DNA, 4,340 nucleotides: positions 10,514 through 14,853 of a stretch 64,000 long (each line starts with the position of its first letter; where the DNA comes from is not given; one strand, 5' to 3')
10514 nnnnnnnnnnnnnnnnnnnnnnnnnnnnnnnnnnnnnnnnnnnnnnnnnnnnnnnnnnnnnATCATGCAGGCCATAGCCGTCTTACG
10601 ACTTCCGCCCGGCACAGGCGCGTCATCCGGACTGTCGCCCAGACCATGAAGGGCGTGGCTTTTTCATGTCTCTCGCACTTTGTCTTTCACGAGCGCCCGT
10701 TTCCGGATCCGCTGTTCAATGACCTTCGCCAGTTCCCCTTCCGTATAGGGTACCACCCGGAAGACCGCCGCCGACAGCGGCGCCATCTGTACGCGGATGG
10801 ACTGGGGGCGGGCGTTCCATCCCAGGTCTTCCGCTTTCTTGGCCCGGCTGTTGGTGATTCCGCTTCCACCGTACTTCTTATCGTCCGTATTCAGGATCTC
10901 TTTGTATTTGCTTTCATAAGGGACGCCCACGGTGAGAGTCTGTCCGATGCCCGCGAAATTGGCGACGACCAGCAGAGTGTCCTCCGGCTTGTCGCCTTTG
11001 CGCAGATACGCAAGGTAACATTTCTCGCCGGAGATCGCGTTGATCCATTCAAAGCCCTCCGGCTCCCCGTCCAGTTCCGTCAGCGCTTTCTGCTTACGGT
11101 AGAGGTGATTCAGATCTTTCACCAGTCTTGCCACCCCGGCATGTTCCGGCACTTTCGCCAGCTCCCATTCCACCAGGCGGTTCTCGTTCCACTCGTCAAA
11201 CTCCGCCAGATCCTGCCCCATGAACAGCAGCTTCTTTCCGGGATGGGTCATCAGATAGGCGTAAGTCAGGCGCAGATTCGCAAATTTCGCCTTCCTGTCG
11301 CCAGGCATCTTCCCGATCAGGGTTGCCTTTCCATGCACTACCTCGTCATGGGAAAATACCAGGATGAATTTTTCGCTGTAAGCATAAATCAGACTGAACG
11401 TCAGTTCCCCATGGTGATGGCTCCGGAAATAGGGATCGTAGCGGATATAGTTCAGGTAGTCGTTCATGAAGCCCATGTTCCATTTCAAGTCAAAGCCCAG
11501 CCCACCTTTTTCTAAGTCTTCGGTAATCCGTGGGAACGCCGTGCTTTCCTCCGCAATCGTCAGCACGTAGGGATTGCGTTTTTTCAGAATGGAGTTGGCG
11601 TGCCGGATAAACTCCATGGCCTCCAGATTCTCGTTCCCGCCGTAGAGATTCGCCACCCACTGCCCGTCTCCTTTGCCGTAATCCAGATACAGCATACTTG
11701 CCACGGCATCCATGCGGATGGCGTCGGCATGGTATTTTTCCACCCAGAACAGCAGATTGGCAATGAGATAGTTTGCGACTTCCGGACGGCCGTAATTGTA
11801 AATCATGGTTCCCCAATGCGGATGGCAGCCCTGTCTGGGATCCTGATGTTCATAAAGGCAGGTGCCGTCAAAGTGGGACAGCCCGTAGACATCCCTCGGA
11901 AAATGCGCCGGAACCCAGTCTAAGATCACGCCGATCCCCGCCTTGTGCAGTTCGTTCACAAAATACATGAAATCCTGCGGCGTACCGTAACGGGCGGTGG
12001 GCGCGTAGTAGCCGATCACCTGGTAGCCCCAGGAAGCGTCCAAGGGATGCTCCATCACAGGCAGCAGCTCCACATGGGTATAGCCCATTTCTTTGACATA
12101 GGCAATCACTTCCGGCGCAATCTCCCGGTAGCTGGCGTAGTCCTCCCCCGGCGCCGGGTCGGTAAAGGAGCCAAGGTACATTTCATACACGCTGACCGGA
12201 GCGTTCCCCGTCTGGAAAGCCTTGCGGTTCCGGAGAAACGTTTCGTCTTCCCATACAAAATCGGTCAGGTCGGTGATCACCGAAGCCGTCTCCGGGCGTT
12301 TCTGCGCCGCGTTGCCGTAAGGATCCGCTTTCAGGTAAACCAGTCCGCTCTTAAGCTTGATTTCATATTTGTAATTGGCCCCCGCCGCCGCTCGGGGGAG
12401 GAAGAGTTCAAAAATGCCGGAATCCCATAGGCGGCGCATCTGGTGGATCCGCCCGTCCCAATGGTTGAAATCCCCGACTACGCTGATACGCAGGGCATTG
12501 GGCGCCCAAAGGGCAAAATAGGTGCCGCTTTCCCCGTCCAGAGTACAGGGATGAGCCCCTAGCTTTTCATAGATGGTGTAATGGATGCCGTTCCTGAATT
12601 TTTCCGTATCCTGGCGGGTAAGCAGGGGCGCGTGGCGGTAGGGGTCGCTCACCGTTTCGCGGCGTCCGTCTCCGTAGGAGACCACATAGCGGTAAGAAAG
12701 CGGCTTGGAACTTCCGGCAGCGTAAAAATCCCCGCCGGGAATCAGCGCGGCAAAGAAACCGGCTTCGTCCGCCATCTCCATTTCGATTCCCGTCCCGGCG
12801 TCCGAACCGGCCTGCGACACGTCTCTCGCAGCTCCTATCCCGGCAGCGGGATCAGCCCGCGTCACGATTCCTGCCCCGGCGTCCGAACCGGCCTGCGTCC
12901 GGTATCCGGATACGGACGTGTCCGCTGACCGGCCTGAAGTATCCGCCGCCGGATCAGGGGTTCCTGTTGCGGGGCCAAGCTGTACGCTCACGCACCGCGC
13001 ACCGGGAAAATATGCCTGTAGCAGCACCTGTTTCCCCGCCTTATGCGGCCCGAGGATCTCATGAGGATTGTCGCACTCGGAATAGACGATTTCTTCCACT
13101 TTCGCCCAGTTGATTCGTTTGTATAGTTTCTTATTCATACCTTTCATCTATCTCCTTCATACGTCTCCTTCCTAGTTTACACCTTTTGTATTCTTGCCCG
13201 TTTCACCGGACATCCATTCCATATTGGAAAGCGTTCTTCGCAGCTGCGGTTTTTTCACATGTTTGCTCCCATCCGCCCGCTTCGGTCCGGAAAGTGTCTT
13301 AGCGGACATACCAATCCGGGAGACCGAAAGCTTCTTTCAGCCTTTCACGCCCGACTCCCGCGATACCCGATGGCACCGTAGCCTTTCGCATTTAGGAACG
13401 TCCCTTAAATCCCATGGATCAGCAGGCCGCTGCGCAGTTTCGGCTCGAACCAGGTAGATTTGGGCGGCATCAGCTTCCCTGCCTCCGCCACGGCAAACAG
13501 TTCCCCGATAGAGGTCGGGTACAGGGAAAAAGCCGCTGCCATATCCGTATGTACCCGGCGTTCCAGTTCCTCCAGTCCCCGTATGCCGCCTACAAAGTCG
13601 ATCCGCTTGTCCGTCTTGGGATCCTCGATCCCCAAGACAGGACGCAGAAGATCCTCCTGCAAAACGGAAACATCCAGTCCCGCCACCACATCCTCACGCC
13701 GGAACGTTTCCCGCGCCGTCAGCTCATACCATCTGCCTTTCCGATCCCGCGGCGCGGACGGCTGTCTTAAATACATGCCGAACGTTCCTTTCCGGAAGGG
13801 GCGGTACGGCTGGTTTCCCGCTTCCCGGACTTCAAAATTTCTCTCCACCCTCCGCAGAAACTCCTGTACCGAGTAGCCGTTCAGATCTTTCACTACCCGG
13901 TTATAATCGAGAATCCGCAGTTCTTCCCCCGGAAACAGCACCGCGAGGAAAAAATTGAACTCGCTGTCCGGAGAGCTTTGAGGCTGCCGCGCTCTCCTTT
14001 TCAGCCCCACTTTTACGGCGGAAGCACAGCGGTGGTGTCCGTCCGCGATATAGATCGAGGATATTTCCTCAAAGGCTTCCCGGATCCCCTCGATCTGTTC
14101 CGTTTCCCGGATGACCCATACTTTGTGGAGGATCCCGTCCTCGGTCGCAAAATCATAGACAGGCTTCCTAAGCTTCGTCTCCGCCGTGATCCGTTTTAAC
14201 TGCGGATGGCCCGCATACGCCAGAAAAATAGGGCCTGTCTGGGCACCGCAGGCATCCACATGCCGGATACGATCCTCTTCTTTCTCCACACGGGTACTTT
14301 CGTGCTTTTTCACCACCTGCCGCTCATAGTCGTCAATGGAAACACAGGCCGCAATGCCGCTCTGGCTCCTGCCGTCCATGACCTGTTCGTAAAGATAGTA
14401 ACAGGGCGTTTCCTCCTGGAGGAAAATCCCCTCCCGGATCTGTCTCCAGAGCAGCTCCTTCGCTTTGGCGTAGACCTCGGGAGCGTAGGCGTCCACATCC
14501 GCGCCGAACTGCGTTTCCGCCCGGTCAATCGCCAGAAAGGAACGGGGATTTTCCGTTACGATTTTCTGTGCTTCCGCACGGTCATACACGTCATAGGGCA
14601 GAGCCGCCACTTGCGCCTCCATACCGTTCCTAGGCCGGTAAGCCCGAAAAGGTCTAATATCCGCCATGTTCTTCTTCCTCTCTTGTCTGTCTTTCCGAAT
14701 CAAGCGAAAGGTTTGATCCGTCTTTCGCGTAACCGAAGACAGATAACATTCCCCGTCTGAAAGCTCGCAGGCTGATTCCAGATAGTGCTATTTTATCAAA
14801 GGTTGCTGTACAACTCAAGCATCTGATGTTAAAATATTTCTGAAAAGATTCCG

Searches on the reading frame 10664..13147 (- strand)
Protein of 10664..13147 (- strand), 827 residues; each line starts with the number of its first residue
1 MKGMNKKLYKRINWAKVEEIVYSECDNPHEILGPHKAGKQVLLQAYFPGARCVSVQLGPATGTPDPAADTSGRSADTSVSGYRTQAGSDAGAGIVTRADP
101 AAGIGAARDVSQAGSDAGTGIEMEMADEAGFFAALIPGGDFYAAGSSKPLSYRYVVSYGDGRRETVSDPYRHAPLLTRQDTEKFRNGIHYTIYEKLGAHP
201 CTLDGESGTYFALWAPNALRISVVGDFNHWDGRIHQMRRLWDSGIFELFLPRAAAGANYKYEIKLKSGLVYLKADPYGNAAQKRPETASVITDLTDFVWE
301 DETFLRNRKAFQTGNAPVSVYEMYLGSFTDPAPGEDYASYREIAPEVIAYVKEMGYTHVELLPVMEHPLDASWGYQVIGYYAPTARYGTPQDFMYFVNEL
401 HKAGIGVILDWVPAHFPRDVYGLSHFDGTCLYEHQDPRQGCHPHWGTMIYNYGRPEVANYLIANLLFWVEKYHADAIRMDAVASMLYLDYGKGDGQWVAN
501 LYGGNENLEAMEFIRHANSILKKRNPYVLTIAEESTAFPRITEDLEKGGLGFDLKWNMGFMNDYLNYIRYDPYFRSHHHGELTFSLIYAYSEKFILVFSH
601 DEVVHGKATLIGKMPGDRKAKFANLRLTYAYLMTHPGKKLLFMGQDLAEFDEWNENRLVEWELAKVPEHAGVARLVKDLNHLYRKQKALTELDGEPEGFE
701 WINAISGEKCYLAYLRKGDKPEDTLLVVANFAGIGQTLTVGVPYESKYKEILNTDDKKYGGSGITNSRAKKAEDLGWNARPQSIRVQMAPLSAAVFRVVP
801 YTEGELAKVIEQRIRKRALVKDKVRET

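Call 72: search_protein_families(library=pfam, proteins=[window:10664-13147:-], max_evalue=0.00001)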
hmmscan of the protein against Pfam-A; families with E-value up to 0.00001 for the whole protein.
window:10664-13147:- (827 aa): 4 families
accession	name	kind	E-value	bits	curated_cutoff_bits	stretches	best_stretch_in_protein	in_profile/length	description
PF02922.24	CBM_48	-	4.6e-26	91.4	22.4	1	195-278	1-83/83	Carbohydrate-binding module 48 (Isoamylase N-terminal domain)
PF22019.2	GlgB_N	-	4.2e-23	81.7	27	2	14-58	2-46/94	alpha-1,4-glucan branching enzyme GlgB, N-terminal domain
PF02806.24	Alpha-amylase_C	-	6.4e-17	62.1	21.2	1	701-798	1-94/95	Alpha amylase, C-terminal all-beta domain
PF00128.31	Alpha-amylase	-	1.5e-15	57.8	22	1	348-416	25-92/446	Alpha amylase, catalytic domain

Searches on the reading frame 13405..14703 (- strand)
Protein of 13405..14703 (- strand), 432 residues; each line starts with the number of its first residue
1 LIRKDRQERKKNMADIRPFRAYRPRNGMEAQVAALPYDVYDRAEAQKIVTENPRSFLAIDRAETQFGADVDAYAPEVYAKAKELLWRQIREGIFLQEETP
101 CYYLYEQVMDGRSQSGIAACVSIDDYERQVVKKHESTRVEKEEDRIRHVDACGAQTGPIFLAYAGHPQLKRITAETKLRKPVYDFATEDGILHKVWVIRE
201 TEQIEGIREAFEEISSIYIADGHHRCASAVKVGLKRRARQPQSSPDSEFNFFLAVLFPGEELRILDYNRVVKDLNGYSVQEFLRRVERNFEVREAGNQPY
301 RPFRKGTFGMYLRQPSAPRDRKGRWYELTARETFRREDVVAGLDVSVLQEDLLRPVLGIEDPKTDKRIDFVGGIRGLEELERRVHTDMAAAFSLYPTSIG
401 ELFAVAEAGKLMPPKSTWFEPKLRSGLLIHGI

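Call 72: search_protein_families(library=pfam, proteins=[window:13405-14703:-], max_evalue=0.00001)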
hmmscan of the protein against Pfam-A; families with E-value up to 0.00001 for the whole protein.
window:13405-14703:- (432 aa): 1 family
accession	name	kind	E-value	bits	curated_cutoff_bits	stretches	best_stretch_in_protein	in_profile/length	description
PF06245.16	DUF1015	-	2.8e-109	365.4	25.8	1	16-346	1-325/325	Protein of unknown function (DUF1015)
